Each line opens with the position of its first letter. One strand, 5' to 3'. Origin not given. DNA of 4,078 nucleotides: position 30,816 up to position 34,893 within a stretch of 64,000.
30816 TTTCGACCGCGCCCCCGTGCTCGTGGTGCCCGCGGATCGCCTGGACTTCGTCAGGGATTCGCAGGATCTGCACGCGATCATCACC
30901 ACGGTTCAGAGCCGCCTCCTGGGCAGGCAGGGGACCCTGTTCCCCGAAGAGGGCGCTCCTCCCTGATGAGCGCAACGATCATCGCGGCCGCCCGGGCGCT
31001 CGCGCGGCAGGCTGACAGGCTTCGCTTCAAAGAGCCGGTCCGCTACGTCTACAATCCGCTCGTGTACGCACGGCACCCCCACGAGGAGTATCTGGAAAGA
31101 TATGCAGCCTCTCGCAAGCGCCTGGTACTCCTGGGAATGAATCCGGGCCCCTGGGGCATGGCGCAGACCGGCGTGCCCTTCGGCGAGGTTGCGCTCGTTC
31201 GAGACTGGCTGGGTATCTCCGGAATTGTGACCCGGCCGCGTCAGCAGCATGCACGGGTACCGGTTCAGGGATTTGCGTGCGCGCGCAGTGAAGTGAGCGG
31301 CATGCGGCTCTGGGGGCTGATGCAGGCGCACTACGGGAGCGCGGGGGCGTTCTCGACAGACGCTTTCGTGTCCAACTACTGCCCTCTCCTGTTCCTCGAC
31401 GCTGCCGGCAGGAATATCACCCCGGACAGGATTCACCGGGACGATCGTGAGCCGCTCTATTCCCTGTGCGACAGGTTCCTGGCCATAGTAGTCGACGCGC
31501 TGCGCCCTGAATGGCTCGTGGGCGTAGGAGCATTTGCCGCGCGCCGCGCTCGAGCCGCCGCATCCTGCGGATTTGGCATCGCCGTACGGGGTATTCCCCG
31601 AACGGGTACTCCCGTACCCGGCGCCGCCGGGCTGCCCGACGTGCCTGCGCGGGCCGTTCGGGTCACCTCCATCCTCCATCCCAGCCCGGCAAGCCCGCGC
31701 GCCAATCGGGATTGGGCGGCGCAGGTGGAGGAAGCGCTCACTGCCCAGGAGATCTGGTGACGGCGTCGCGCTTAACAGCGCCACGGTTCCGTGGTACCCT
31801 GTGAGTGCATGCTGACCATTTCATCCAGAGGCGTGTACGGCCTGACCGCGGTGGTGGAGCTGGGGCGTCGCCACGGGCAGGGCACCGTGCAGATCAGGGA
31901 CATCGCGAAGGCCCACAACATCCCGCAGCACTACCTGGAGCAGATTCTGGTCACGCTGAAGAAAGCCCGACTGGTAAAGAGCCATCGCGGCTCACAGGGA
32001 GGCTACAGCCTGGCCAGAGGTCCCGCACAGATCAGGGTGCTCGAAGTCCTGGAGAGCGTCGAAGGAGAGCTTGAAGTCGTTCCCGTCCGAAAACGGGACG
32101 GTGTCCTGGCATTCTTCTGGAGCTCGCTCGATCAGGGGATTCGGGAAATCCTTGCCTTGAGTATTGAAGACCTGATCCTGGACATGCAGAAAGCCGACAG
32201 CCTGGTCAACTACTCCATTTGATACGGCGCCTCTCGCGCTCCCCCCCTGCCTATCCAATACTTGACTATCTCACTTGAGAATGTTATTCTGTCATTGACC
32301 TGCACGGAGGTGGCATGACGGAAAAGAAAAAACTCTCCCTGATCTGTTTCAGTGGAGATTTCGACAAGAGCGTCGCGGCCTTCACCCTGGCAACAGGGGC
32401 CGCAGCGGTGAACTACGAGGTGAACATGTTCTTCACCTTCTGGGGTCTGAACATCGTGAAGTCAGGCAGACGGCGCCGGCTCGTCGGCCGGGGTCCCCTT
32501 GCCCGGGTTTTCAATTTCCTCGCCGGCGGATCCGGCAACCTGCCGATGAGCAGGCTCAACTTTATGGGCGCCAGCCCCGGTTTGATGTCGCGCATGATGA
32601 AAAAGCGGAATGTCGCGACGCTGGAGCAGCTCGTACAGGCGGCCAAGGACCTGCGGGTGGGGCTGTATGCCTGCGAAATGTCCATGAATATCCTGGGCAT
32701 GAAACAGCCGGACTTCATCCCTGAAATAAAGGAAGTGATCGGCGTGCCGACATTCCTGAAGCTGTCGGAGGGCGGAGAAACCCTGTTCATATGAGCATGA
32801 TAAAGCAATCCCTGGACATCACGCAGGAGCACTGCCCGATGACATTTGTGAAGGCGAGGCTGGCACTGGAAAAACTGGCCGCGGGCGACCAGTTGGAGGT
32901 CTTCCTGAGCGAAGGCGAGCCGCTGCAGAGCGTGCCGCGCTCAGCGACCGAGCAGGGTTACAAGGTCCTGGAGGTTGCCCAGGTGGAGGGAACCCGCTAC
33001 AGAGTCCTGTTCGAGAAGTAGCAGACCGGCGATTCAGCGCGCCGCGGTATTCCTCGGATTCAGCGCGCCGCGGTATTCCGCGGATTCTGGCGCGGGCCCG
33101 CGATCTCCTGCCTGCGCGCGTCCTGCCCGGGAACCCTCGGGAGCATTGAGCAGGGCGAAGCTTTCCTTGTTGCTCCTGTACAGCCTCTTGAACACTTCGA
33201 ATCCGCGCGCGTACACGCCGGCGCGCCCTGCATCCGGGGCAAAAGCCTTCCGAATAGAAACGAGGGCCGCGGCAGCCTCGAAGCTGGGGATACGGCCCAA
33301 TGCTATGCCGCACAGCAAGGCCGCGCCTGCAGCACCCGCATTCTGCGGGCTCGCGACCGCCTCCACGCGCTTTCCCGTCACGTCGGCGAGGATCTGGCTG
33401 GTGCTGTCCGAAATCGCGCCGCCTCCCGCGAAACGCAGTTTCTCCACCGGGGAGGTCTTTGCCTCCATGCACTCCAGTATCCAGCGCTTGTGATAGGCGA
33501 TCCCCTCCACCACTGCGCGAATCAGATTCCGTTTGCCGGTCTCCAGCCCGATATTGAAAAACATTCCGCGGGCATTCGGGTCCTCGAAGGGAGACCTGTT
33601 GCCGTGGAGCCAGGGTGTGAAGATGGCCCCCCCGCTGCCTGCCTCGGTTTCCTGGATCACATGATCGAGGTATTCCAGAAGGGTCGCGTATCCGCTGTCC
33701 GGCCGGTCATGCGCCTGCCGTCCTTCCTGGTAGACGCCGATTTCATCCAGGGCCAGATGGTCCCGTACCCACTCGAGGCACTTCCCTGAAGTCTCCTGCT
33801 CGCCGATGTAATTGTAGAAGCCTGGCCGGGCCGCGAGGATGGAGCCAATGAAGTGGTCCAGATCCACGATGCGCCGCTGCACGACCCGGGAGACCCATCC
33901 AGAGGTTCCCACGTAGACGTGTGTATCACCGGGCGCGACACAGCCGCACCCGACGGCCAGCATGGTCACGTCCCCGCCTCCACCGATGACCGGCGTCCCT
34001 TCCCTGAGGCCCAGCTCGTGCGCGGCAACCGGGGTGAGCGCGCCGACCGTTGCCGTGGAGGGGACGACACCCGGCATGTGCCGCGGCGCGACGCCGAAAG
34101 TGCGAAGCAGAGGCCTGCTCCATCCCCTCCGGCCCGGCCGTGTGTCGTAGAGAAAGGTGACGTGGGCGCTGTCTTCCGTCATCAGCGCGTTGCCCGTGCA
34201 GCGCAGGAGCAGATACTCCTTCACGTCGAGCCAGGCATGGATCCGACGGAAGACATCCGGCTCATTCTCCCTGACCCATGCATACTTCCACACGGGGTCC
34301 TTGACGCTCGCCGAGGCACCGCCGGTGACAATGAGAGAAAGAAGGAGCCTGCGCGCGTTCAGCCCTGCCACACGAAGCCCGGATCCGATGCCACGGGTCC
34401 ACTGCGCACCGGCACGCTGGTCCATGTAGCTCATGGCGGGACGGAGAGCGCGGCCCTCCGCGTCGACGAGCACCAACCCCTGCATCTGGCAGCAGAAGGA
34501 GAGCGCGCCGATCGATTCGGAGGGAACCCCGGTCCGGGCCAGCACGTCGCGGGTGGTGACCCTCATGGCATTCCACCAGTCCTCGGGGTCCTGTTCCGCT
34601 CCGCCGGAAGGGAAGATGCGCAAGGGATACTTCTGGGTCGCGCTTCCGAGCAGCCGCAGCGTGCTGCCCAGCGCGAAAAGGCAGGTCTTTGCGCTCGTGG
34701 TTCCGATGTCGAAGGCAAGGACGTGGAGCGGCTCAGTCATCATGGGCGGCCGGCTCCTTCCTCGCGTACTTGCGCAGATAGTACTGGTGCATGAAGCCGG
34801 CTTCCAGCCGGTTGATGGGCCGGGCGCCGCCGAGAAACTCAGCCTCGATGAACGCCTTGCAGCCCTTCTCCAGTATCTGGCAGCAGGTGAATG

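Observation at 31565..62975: Dispersed family of GC-rich CCGCGG/GTAC palindromic repeats, mostly inserted in-frame in protein-coding genes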

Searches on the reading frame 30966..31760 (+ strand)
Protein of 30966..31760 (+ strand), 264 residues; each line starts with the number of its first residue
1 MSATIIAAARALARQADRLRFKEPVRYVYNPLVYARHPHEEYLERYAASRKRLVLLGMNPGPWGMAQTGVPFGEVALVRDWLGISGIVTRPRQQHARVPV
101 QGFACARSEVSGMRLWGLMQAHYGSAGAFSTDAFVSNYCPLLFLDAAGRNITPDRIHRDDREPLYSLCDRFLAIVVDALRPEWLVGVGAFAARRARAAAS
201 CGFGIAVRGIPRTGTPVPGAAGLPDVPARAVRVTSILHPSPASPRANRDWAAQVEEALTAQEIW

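Call 9: search_protein_families(library=pfam, proteins=[window:30966-31760:+])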
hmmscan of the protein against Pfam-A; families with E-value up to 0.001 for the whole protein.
window:30966-31760:+ (264 aa): 1 family
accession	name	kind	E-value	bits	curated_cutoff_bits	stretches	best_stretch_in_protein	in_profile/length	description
PF03167.25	UDG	-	1.3e-07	32.3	24.3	1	50-248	7-129/141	Uracil DNA glycosylase superfamily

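Call 24: search_solved_structures(query=window:30966-31760:+, show_alignments=2, max_evalue=0.01)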
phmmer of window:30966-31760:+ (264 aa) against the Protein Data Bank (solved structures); distinct sequences matched with E-value up to 0.01: 10.
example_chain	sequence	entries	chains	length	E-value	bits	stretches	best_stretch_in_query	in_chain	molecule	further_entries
5h93_A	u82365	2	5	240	4.8e-74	252.3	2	6-207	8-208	Geobacter metallireducens SMUG1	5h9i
5h99_A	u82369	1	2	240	2.5e-73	250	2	6-207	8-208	Geobacter metallireducens SMUG1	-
5h98_A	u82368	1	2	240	6.4e-73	248.6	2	6-207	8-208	Geobacter metallireducens SMUG1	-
1oe4_A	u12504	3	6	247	1.9e-61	211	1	15-210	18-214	SINGLE-STRAND SELECTIVE MONOFUNCTIONAL URACIL DNA GLYCOSYLASE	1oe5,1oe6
9gk0_A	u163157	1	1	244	5.6e-61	209.5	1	13-199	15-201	Single-strand selective monofunctional uracil DNA glycosylase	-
9rqp_A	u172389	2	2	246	5.8e-61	209.4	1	13-199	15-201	Single-strand selective monofunctional uracil DNA glycosylase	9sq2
9gm2_A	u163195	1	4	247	5.9e-61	209.4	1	13-199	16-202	Single-strand selective monofunctional uracil DNA glycosylase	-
9ggs_A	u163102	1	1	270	8.7e-61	208.9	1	13-199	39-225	Single-strand selective monofunctional uracil DNA glycosylase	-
5h0j_A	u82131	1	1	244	0.00022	23.9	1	40-149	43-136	Uncharacterized protein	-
5h0k_A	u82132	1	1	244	0.004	19.8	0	40-149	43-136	Uncharacterized protein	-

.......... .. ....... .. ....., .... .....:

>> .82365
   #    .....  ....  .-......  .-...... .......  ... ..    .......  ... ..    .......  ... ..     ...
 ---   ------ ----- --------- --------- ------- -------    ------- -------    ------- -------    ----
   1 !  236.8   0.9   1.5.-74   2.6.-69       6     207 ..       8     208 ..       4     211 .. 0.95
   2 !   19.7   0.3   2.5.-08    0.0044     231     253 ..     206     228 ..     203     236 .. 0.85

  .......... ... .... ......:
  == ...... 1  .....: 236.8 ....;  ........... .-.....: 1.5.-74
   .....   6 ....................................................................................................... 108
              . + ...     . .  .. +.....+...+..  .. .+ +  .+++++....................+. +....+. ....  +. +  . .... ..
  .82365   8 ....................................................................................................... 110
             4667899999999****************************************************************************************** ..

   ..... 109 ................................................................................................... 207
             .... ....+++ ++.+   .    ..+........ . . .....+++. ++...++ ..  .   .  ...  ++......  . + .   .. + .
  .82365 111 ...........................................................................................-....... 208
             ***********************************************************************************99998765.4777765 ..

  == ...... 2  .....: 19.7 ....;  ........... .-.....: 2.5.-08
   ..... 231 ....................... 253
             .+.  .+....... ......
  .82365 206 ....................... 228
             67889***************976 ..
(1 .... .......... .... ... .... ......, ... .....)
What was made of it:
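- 31587..31640 (+): Module B (54 nt; hairpins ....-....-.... and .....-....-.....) inside SMUG1. Together with unit A it forms a roughly 24-27-aa insertion just before the strand that leads to the HPSPASP motif. Geobacter SMUG1 (PDB 5h93) aligns to query residues 6-207 and 231-253 only (call 24).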

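Call 72: find_homologous_proteins(query=window:30966-31760:+, max_evalue=1e-30)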
Query window:30966-31760:+ (264 aa): 7967 proteins with E <= 1e-30 among 8000 candidates; the best 120 are listed.
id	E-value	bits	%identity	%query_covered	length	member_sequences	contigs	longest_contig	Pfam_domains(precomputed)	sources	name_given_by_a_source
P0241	1.0e-173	594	100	100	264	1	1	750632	PF03167.26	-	-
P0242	2.0e-153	527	91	100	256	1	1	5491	PF03167.26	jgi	jgi:single-strand selective monofunctional uracil DNA glycosylase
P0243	4.7e-132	457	82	94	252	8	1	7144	-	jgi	jgi:single-strand selective monofunctional uracil DNA glycosylase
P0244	1.2e-128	446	80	100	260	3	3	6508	-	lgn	-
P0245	1.4e-124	433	75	100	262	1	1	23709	PF03167.26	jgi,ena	-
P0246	2.9e-124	432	78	100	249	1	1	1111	PF03167.26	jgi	jgi:single-strand selective monofunctional uracil DNA glycosylase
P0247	5.4e-123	428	73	100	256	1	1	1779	PF03167.26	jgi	jgi:single-strand selective monofunctional uracil DNA glycosylase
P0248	9.0e-123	427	76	100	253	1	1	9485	-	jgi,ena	jgi:single-strand selective monofunctional uracil DNA glycosylase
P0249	8.3e-121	420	76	100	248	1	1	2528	PF03167.26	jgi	jgi:single-strand selective monofunctional uracil DNA glycosylase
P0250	2.2e-119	416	73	100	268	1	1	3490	PF03167.26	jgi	jgi:single-strand selective monofunctional uracil DNA glycosylase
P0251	4.1e-119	415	74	100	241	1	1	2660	PF03167.26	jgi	jgi:single-strand selective monofunctional uracil DNA glycosylase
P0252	7.4e-119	414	76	100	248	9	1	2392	-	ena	-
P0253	1.8e-118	413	74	100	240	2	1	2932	-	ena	-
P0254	2.0e-118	413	76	100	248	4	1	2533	-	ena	-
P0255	2.6e-118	412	74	100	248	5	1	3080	-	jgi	-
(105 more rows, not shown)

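Call 85: predict_structure(alignment_id=A6)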
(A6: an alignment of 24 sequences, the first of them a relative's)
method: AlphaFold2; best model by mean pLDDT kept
length: 264 residues; sequences in the alignment: 24
mean_pLDDT: 81.1   pTM: 0.82
mean pLDDT of the five models: 81.1, 80.1, 79.8, 77.3, 75.7
residues with pLDDT >= 90: 119; 70-90: 86; 50-70: 35; < 50: 24
segments of 3 or more residues with pLDDT < 50: 204-227
pLDDT, mean of each block of 10 residues (from residue 1): 95 94 93 89 93 86 65 69 79 80 60 78 93 90 89 89 93 95 93 90 47 41 50 88 74 91 92
secondary structure, 60 per line:
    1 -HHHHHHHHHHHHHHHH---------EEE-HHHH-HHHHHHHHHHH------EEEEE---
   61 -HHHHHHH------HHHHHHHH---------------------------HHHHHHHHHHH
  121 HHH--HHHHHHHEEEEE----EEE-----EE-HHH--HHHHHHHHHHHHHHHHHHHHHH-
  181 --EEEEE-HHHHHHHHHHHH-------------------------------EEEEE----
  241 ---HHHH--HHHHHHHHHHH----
elements in order: H2-17 E27-29 H31-34 H36-46 E53-57 H62-68 H75-82 H110-123 H126-132 E133-137 E142-144 H158-179 E183-187 H189-200 E232-236 H244-247 H250-260
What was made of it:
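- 31587..31640 (+): In the AF2 model, residues 204-227 have pLDDT below 50 between H189-200 and E232-236 (call 85).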

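Call 98: find_encoding_contigs(protein=P0253, flank=100, max_places=1)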
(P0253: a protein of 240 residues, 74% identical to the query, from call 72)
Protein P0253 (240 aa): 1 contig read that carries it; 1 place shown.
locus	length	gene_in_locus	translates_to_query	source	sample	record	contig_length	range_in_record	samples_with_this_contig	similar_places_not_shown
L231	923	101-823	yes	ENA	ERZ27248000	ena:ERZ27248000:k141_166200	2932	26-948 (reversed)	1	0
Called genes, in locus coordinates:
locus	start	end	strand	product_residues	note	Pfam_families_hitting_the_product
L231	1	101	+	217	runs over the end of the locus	PF01712:dNK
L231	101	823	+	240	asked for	-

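Call 99: find_encoding_contigs(protein=P0246, flank=100, max_places=1)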
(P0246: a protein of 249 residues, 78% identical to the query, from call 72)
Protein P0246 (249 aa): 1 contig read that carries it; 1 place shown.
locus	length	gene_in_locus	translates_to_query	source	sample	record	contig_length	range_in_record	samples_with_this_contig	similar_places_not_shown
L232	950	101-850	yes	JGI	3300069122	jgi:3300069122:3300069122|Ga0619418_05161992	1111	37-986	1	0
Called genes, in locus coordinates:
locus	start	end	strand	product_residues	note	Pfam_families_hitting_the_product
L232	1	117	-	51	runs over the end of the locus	?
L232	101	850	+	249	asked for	PF03167:UDG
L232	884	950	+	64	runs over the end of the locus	?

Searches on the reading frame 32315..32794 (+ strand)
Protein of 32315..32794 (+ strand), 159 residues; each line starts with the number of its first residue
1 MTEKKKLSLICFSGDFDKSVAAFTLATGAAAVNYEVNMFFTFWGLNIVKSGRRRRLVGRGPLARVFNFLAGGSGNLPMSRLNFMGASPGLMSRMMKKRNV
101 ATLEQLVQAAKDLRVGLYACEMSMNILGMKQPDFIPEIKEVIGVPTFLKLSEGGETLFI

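Call 11: find_encoding_contigs(protein=window:32315-32794:+, flank=10000, max_places=6)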
Protein window:32315-32794:+ (159 aa): 2 contigs read that carry it; 2 places shown.
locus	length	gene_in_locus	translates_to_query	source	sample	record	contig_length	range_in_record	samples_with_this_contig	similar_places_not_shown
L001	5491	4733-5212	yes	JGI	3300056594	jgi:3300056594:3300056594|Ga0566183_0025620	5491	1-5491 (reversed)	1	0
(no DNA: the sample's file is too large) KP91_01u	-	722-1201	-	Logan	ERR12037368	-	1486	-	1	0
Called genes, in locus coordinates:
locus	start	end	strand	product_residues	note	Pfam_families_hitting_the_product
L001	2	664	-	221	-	?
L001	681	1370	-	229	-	PF24096:DUF7379 (weak), PF00561:Abhydrolase_1, PF02089:Palm_thioest, PF12697:Abhydrolase_6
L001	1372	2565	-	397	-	PF00155:Aminotran_1_2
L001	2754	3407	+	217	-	PF01712:dNK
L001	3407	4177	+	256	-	PF03167:UDG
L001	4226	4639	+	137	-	PF02082:Rrf2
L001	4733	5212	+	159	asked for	PF02635:DsrE (faint), PF13686:DrsE_2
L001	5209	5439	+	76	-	PF01206:TusA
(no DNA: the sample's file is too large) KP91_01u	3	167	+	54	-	?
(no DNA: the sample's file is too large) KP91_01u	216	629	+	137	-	PF02082:Rrf2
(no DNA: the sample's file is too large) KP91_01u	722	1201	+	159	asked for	PF02635:DsrE (faint), PF13686:DrsE_2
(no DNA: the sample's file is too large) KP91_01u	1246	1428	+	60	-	PF01206:TusA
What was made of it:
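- Tried and rejected: The DsrE-like ORF gave the useful relative L001 (call 11).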

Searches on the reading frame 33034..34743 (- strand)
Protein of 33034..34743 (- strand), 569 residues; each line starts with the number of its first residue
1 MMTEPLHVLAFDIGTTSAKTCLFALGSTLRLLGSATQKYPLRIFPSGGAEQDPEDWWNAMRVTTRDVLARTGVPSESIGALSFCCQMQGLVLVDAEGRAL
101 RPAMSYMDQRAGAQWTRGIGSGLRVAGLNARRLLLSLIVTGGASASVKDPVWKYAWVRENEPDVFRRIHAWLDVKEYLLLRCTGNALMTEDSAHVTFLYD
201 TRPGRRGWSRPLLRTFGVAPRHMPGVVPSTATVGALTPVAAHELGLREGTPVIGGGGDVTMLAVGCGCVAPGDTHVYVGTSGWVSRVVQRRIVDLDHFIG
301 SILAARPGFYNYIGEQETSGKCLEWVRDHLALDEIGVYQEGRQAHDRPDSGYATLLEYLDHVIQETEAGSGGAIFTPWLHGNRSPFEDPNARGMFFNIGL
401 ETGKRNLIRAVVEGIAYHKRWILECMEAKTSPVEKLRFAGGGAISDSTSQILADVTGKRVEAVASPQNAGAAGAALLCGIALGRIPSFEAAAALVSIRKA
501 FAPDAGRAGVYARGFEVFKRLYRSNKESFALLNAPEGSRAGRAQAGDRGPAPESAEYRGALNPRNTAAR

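Call 9: search_protein_families(library=pfam, proteins=[window:33034-34743:-])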
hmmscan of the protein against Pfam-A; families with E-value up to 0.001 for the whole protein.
window:33034-34743:- (569 aa): 2 families
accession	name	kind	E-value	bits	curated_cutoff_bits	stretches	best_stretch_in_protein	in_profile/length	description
PF00370.27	FGGY_N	-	1.7e-40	139.6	28.8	1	8-265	2-245/245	FGGY family of carbohydrate kinases, N-terminal domain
PF02782.22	FGGY_C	-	5.5e-30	105.1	27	1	278-481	5-197/198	FGGY family of carbohydrate kinases, C-terminal domain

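Call 59: search_solved_structures(query=window:33034-34743:-, show_alignments=1, max_evalue=1e-10)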
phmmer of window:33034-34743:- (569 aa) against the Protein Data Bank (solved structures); distinct sequences matched with E-value up to 1e-10: 35.
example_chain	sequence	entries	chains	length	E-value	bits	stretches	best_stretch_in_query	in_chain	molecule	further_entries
2itm_A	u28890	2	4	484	2.9e-47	165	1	9-523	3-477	Xylulose kinase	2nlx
5vm1_A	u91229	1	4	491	6.4e-35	124.2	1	9-325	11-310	Xylulokinase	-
3hz6_A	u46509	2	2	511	9.6e-34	120.3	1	6-457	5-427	Xylulokinase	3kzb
3ifr_A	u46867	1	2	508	4.3e-33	118.2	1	6-524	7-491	Carbohydrate kinase, FGGY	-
3gbt_A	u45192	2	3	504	5.3e-32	114.6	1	7-526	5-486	Gluconate kinase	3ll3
5ya0_A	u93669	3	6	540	6.5e-27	97.8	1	6-523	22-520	Autoinducer-2 kinase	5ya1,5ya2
4e1j_A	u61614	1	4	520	7.2e-25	91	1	7-505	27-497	Glycerol kinase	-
2zf5_O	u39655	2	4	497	1.8e-24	89.7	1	8-504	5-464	Glycerol kinase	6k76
6k78_B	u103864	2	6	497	3.4e-24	88.8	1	8-504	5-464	Glycerol kinase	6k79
6k78_A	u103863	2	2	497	6.1e-24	87.9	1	8-504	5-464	Glycerol kinase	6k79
6ude_A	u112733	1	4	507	7.7e-24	87.6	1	1-507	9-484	Glycerol kinase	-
3g25_A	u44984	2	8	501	3.1e-23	85.6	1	7-504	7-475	Glycerol kinase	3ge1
1bo5_O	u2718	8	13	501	3.3e-22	82.2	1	3-504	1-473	PROTEIN (GLYCEROL KINASE) | GLYCEROL KINASE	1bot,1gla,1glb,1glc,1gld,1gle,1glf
1bwf_Y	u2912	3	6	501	5.3e-22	81.5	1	3-504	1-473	GLYCEROL KINASE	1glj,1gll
3ezw_A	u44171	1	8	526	6.8e-22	81.2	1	3-504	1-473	Glycerol kinase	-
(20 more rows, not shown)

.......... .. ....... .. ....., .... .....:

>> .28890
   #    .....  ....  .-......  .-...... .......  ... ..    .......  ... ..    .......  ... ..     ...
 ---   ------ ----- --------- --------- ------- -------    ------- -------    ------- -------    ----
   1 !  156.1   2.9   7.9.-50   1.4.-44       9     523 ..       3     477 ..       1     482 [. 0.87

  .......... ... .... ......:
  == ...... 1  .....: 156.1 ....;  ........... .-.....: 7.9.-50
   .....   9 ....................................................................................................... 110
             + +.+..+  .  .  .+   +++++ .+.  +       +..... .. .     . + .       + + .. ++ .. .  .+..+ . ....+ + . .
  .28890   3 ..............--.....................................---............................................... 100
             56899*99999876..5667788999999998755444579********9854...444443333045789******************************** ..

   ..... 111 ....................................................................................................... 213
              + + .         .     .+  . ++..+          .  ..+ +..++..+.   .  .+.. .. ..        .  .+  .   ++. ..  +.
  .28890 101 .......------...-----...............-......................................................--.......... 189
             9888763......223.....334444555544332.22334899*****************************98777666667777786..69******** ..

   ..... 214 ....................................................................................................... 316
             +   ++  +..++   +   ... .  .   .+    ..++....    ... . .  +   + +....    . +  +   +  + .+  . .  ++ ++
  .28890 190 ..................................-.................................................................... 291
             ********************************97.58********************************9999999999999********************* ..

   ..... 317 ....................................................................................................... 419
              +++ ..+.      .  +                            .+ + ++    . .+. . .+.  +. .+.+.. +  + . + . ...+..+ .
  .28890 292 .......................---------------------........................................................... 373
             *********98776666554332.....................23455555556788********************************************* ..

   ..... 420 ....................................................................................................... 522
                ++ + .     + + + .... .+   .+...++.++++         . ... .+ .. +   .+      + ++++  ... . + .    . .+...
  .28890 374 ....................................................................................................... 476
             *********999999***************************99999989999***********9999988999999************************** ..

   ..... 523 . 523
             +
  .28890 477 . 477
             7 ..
